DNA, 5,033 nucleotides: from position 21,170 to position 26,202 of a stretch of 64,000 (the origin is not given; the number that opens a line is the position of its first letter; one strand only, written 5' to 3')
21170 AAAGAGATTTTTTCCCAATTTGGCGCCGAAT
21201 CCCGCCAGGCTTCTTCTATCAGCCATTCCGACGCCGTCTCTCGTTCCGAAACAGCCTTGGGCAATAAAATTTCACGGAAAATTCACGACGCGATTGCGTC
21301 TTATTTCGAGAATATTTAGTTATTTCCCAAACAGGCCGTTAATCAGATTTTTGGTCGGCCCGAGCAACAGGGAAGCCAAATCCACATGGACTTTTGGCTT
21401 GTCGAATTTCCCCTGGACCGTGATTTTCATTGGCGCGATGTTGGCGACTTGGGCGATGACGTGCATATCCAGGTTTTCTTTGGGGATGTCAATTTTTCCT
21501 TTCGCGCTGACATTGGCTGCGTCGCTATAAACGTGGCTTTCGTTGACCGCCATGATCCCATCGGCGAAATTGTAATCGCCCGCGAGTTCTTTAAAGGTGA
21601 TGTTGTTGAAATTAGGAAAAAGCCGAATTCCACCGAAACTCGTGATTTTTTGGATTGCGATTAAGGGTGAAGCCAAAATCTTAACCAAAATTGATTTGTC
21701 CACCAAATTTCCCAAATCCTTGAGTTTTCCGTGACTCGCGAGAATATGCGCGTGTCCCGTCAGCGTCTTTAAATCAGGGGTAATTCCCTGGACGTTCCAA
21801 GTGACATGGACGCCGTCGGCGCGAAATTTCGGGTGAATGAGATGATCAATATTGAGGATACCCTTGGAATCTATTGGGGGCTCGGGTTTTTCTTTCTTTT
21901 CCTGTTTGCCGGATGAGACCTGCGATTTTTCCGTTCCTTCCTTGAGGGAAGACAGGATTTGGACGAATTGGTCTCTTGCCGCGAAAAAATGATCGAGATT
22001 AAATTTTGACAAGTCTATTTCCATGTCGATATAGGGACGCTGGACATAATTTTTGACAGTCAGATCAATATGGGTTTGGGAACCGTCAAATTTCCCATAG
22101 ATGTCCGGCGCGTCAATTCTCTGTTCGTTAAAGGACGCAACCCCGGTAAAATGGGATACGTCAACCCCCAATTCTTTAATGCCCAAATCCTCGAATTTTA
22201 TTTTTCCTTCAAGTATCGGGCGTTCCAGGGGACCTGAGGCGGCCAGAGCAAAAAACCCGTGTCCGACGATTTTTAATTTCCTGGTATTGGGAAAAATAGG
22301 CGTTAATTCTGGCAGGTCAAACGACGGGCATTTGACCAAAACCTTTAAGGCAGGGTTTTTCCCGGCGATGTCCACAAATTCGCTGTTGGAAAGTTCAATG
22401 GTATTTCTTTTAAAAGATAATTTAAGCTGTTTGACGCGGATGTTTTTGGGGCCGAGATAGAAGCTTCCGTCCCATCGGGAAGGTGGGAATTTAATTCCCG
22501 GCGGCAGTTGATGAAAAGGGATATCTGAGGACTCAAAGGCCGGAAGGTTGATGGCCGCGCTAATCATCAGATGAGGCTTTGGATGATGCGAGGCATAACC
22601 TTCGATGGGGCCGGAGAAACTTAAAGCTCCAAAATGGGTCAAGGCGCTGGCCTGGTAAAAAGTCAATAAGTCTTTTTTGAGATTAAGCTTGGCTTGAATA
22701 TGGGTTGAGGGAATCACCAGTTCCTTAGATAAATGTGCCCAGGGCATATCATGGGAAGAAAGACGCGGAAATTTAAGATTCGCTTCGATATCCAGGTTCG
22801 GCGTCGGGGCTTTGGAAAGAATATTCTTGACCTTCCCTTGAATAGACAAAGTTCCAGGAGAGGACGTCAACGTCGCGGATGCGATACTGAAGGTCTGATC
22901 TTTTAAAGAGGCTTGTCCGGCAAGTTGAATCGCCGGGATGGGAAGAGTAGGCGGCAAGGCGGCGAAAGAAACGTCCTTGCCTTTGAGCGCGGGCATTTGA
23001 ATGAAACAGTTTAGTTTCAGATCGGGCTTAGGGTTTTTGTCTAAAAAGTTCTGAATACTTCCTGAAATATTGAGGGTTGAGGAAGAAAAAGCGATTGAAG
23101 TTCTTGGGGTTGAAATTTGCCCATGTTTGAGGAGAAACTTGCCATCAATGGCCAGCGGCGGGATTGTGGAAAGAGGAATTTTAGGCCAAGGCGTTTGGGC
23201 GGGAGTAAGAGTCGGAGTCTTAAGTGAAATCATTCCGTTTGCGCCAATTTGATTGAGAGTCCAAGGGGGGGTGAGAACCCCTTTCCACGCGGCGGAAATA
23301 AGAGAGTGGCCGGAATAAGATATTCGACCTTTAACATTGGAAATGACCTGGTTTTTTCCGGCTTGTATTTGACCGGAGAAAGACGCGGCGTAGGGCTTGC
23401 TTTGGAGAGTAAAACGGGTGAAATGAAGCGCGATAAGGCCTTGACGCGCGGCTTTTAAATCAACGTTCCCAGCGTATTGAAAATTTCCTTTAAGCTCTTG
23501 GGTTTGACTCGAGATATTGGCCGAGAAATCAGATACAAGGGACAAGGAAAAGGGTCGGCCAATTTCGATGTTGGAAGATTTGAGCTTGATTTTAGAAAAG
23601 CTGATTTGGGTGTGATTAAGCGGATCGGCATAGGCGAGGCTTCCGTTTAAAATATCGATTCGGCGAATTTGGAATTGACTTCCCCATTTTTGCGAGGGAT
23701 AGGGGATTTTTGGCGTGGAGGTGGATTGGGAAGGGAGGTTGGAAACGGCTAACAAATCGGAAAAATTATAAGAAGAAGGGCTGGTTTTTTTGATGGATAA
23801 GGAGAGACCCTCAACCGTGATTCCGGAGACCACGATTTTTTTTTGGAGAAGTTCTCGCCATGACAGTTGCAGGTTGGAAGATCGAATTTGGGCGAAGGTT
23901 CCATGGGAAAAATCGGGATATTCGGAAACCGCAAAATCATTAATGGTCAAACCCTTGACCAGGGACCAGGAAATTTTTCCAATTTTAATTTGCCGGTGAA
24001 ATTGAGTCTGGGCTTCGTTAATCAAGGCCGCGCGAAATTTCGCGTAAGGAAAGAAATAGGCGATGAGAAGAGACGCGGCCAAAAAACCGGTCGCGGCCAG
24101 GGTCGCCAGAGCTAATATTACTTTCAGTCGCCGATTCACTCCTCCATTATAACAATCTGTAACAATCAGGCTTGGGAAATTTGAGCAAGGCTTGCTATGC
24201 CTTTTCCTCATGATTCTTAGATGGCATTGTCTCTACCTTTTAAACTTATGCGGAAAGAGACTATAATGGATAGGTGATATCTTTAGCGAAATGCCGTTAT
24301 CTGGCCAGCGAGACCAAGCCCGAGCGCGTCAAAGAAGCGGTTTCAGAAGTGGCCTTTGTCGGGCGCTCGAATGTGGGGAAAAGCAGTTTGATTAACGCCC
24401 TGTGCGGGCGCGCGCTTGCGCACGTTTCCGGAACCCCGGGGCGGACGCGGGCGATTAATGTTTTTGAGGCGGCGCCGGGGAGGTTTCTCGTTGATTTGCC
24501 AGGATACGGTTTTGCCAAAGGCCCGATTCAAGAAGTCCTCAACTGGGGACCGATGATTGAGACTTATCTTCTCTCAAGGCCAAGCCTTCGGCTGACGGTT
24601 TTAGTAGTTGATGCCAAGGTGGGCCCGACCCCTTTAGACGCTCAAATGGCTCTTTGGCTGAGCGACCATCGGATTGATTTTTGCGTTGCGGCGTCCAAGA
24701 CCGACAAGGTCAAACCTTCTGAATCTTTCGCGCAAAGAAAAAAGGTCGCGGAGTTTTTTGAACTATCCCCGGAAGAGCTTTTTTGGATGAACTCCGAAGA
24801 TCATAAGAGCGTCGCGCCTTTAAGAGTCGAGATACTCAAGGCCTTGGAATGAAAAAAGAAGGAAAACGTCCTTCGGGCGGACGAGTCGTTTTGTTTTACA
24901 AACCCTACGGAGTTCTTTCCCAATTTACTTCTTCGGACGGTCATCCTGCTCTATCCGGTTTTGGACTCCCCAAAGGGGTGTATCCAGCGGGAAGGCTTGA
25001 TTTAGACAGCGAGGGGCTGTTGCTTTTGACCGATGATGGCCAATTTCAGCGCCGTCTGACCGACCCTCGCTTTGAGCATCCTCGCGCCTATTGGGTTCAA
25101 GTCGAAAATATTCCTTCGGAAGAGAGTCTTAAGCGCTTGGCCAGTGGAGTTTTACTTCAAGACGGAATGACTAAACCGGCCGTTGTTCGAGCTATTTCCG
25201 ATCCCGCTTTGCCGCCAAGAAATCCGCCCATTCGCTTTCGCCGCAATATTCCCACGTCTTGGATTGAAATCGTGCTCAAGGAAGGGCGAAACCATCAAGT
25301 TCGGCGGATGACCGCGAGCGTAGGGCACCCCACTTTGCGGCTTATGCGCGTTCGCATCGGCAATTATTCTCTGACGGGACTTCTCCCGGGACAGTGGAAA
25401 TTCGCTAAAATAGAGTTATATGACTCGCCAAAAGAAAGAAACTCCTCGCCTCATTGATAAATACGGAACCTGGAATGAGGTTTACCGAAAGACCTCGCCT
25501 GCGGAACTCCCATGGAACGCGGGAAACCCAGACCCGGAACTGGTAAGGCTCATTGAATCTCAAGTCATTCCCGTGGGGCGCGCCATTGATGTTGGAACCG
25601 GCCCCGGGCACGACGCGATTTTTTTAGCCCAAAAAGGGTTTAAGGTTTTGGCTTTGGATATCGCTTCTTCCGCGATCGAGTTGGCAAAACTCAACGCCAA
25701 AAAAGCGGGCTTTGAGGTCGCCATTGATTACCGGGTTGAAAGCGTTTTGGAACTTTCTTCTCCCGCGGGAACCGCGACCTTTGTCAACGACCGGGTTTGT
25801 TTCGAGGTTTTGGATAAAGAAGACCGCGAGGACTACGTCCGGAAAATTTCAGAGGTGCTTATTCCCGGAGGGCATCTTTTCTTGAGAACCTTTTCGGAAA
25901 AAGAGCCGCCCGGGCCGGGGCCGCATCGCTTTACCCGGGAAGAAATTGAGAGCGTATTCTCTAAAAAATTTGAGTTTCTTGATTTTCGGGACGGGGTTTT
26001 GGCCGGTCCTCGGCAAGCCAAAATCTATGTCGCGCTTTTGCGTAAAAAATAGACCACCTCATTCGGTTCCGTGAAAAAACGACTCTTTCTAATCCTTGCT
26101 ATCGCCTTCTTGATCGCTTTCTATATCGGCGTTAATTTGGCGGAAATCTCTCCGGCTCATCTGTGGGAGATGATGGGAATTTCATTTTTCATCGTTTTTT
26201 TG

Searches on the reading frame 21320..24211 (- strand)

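Call 42: search_protein_families(library=pfam, proteins=[window:21320-24211:-], max_evalue=0.00001)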
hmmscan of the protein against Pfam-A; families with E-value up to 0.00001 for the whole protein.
window:21320-24211:- (963 aa): 3 families
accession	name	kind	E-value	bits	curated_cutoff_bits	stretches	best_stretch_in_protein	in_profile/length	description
PF13116.12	YhdP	-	5.9e-18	64.6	46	2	34-254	11-203/1224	YhdP protein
PF05359.17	DUF748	-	1.2e-17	63.8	50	1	33-216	19-188/1037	Domain of Unknown Function (DUF748)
PF05170.20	AsmA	-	1.9e-10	40.6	29.8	1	38-243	10-218/607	AsmA family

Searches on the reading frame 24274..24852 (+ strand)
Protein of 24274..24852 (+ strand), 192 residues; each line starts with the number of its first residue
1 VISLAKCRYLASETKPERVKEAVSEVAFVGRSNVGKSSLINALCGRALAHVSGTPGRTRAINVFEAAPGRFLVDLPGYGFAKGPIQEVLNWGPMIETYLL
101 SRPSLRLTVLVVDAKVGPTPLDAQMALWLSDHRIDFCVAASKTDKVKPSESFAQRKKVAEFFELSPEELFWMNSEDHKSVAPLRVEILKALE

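Call 43: search_protein_families(library=pfam, proteins=[window:24274-24852:+], max_evalue=0.00001)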
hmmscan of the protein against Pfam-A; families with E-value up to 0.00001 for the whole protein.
window:24274-24852:+ (192 aa): 4 families
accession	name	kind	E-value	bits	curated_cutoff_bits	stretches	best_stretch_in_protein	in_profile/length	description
PF01926.29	MMR_HSR1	-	2.3e-18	66.8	21.9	1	25-139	1-110/113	50S ribosome-binding GTPase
PF03193.22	RsgA_GTPase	-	1.3e-07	32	30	1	21-77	102-167/174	RsgA GTPase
PF02421.24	FeoB_N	-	3.2e-07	30.4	27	1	25-158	2-130/156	Ferrous iron transport protein B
PF00350.29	Dynamin_N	-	2.1e-06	28.3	27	0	26-63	1-37/168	Dynamin family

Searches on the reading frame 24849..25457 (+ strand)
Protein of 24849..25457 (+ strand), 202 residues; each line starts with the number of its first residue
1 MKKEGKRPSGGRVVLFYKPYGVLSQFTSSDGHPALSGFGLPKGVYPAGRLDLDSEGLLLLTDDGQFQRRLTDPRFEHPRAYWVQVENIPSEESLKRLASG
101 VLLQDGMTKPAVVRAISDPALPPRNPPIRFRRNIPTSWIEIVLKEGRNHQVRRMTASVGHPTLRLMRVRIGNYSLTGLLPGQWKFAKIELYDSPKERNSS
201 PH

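Call 43: search_protein_families(library=pfam, proteins=[window:24849-25457:+], max_evalue=0.00001)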
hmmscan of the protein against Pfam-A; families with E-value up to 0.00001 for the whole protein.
window:24849-25457:+ (202 aa): 1 family
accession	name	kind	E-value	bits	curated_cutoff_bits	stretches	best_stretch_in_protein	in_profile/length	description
PF00849.27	PseudoU_synth_2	-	1.1e-19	71.6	26.8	1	13-156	2-151/152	RNA pseudouridylate synthase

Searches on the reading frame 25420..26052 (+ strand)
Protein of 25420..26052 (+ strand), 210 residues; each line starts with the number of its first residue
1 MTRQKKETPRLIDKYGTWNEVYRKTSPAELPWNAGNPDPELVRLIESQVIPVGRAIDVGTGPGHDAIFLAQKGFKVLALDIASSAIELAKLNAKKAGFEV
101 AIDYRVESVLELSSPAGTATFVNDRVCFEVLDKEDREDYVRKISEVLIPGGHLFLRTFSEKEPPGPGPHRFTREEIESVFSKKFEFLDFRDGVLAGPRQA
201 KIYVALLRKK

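Call 43: search_protein_families(library=pfam, proteins=[window:25420-26052:+], max_evalue=0.00001)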
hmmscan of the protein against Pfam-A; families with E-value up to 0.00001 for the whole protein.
window:25420-26052:+ (210 aa): 8 families
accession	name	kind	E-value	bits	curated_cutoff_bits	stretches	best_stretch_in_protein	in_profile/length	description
PF05724.17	TPMT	-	5.3e-15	56.1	26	1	17-191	5-190/218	Thiopurine S-methyltransferase (TPMT)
PF13649.12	Methyltransf_25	-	6.4e-14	52.8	27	1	56-151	2-97/97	Methyltransferase domain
PF08241.18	Methyltransf_11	-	2.8e-13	50.7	21.2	1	56-155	1-95/95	Methyltransferase domain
PF13847.12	Methyltransf_31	-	3.6e-11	43.4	27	1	54-163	6-118/145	Methyltransferase domain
PF13489.12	Methyltransf_23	-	2.5e-10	40.8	27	1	51-159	22-120/164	Methyltransferase domain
PF08242.18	Methyltransf_12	-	1.2e-07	32.8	30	1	56-153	1-98/98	Methyltransferase domain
PF03848.20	TehB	-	2.3e-06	27.6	20.4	1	48-190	27-169/193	Tellurite resistance protein TehB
PF01209.24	Ubie_methyltran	-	9.2e-06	25.6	20.1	0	54-162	50-158/233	ubiE/COQ5 methyltransferase family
